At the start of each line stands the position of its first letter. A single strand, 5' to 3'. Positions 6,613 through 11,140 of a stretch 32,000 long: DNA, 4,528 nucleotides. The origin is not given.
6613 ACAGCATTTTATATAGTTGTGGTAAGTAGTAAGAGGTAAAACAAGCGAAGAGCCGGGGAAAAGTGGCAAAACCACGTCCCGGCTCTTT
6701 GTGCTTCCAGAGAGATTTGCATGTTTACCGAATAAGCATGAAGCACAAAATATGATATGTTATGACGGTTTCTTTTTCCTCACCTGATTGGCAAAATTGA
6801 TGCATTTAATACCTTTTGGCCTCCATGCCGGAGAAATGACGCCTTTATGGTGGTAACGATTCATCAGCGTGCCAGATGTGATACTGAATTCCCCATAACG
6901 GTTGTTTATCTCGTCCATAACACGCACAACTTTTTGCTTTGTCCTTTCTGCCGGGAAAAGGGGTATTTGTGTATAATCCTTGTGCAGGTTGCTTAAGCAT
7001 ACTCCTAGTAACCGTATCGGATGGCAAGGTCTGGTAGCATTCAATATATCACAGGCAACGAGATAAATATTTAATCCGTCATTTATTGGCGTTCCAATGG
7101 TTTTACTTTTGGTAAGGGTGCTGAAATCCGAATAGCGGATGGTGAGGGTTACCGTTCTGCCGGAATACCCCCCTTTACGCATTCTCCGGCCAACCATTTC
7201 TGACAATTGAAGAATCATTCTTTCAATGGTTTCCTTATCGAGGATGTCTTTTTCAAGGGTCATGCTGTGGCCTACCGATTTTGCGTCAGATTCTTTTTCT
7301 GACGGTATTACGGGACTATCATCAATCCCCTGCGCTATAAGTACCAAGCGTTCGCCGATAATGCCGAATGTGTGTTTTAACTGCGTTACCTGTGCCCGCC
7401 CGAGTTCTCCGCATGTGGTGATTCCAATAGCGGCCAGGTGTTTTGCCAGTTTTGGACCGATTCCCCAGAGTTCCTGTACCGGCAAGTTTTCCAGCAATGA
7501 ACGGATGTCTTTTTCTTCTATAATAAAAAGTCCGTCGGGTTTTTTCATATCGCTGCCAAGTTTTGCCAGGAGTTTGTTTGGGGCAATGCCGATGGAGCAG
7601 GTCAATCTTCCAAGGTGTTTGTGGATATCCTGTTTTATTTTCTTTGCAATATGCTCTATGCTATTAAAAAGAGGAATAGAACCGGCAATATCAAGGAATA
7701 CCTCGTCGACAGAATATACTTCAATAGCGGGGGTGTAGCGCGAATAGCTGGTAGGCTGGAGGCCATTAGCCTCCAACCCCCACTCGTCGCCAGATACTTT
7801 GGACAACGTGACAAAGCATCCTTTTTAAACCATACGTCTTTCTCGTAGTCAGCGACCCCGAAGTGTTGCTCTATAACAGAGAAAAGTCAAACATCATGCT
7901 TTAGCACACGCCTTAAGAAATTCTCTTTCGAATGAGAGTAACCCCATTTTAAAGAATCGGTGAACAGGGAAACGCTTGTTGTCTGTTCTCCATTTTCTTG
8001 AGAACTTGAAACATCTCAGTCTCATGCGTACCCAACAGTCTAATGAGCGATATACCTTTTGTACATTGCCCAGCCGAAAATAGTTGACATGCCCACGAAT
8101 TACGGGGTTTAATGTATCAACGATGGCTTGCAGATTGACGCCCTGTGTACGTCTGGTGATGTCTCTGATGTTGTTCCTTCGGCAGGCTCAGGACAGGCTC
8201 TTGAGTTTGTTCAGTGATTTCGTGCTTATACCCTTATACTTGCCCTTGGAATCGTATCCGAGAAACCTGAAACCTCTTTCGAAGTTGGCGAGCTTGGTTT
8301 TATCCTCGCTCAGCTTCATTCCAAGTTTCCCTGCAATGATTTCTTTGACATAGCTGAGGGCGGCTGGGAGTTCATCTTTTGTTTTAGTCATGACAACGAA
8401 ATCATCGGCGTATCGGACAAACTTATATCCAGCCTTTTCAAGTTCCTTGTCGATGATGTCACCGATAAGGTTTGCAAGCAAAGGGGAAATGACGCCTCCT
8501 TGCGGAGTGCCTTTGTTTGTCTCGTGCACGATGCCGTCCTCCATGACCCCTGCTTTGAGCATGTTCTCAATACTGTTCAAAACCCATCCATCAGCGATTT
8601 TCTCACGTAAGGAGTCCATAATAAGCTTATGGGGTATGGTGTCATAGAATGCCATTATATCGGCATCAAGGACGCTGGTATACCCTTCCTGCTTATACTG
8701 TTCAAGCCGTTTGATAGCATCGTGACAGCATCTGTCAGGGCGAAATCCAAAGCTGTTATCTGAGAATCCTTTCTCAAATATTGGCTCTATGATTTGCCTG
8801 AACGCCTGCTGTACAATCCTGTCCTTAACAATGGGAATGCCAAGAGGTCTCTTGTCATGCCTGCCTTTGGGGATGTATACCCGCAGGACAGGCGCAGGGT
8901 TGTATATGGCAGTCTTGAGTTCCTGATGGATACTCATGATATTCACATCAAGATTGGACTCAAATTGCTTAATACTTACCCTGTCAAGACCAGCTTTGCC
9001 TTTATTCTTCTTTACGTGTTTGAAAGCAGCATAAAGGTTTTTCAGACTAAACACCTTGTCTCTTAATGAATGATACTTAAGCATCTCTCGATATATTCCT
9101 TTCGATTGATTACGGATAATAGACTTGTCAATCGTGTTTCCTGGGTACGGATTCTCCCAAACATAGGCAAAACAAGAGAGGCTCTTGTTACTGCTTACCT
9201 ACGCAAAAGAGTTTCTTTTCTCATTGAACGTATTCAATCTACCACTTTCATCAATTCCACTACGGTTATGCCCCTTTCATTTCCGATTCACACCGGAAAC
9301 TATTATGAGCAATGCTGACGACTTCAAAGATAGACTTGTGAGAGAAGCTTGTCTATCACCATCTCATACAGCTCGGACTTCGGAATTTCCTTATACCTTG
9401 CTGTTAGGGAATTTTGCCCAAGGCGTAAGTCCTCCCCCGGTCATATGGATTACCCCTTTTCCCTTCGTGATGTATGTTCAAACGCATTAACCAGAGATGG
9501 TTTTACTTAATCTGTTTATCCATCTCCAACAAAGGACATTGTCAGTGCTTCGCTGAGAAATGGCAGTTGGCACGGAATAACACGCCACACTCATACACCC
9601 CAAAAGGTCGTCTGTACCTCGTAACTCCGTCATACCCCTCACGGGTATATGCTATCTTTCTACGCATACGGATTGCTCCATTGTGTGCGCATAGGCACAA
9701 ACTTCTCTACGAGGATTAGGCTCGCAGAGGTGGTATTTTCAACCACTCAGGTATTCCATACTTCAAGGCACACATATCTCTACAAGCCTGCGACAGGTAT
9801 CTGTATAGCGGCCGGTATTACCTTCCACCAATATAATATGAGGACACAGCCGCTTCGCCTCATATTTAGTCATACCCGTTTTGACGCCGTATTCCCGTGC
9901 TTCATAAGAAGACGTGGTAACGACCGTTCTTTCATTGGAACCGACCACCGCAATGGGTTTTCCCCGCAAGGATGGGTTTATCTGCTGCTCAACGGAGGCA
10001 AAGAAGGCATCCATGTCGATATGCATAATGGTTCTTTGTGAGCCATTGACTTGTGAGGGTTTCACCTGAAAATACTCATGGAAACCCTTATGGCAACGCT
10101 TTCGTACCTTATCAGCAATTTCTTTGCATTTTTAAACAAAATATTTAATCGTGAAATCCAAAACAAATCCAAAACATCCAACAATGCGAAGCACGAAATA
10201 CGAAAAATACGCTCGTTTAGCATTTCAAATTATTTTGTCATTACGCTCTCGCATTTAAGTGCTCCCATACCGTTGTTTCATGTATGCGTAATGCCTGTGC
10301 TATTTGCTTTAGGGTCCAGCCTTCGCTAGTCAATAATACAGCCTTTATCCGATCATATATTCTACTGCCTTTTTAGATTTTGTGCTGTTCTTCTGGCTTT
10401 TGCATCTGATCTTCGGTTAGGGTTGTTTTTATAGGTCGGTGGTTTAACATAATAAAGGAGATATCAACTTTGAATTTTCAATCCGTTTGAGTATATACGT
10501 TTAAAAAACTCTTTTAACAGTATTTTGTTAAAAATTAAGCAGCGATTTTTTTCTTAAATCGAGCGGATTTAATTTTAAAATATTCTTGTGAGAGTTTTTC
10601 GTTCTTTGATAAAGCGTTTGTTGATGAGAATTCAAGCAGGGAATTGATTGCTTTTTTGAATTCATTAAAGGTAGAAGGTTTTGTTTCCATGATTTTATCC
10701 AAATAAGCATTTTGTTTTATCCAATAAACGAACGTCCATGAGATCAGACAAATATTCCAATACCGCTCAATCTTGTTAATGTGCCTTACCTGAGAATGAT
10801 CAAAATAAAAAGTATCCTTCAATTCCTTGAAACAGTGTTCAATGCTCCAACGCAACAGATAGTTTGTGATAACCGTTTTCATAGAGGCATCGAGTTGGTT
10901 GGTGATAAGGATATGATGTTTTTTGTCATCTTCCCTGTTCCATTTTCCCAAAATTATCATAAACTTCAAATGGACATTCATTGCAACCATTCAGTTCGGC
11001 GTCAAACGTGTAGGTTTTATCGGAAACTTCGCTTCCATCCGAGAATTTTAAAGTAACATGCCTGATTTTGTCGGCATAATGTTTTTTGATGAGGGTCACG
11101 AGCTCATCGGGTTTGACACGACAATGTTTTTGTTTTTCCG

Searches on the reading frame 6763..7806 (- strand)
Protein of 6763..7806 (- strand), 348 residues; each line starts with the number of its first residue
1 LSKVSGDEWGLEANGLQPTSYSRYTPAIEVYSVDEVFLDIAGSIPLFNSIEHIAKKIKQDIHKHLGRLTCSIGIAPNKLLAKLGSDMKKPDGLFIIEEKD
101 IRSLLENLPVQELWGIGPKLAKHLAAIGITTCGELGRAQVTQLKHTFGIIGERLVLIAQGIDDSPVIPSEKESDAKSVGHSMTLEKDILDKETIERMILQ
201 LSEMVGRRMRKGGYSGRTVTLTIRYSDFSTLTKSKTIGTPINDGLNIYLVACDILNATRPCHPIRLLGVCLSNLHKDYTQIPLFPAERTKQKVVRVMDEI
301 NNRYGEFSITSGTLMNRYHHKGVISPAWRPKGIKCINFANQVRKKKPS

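Call 12: search_protein_families(library=pfam, proteins=[window:6763-7806:-], max_evalue=0.01)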
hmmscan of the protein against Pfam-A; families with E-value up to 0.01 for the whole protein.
window:6763-7806:- (348 aa): 4 families
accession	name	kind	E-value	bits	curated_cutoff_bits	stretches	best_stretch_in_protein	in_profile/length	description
PF11799.13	IMS_C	-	1.4e-28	100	20.7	1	176-281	2-107/109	impB/mucB/samB family C-terminal domain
PF00817.25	IMS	-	4.8e-16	59.5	23.2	1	22-86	84-148/148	impB/mucB/samB family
PF11798.14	IMS_HHH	-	6.5e-08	32.8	24.4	1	99-129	2-32/32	IMS family HHH motif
PF21999.2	IMS_HHH_1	-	4.9e-06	27.3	27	1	112-162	2-53/53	DNA polymerase-iota, thumb domain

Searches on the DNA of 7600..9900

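Call 49: search_rna_families(source=window, start=7600, end=9900, threshold=evalue, max_evalue=1)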
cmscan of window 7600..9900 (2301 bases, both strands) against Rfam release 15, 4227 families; matches with E-value up to 1: 2.
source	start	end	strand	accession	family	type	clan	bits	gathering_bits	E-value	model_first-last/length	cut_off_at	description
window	8500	8534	+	RF01841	veev_FSE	Cis-reg; frameshift_element;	-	20.3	55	0.88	1-71/71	no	venezuelan equine encephalitis virus ribosomal frameshift element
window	8286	8360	+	RF02126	GHRLOS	Gene; lncRNA;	-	15.8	48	0.75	1-70/70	no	Ghrelin opposite strand RNA conserved region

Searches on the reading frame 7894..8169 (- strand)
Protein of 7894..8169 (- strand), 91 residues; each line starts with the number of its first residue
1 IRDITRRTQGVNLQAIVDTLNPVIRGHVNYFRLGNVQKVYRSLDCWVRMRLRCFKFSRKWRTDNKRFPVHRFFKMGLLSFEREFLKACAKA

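Call 52: search_protein_families(library=pfam, proteins=[window:7894-8169:-], max_evalue=0.01)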
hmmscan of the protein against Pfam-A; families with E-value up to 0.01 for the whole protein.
window:7894-8169:- (91 aa): 1 family
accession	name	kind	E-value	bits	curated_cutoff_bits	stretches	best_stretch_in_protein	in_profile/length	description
PF08388.16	GIIM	-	5.2e-16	58.8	23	1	1-66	8-73/80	Group II intron, maturase-specific domain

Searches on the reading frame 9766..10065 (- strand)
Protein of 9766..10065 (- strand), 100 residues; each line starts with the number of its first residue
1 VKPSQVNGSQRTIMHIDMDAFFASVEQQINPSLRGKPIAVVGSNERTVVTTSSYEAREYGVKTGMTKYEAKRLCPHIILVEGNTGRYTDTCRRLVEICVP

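Call 12: search_protein_families(library=pfam, proteins=[window:9766-10065:-], max_evalue=0.01)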
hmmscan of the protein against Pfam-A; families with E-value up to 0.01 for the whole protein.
window:9766-10065:- (100 aa): 1 family
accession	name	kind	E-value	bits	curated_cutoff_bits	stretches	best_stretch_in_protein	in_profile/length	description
PF00817.25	IMS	-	1.1e-27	97.2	23.2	1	16-97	1-82/148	impB/mucB/samB family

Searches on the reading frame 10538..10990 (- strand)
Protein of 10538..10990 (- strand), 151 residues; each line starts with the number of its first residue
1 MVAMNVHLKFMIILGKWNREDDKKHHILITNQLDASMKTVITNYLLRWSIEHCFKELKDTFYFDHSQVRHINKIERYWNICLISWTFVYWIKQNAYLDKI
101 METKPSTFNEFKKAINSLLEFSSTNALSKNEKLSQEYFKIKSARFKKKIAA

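Call 45: search_protein_families(library=pfam, proteins=[window:10538-10990:-], max_evalue=0.001)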
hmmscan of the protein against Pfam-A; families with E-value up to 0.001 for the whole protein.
window:10538-10990:- (151 aa): 1 family
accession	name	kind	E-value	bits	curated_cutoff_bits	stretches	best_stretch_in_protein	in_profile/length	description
PF01609.27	DDE_Tnp_1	-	1e-09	38.9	23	1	16-86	129-199/200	Transposase DDE domain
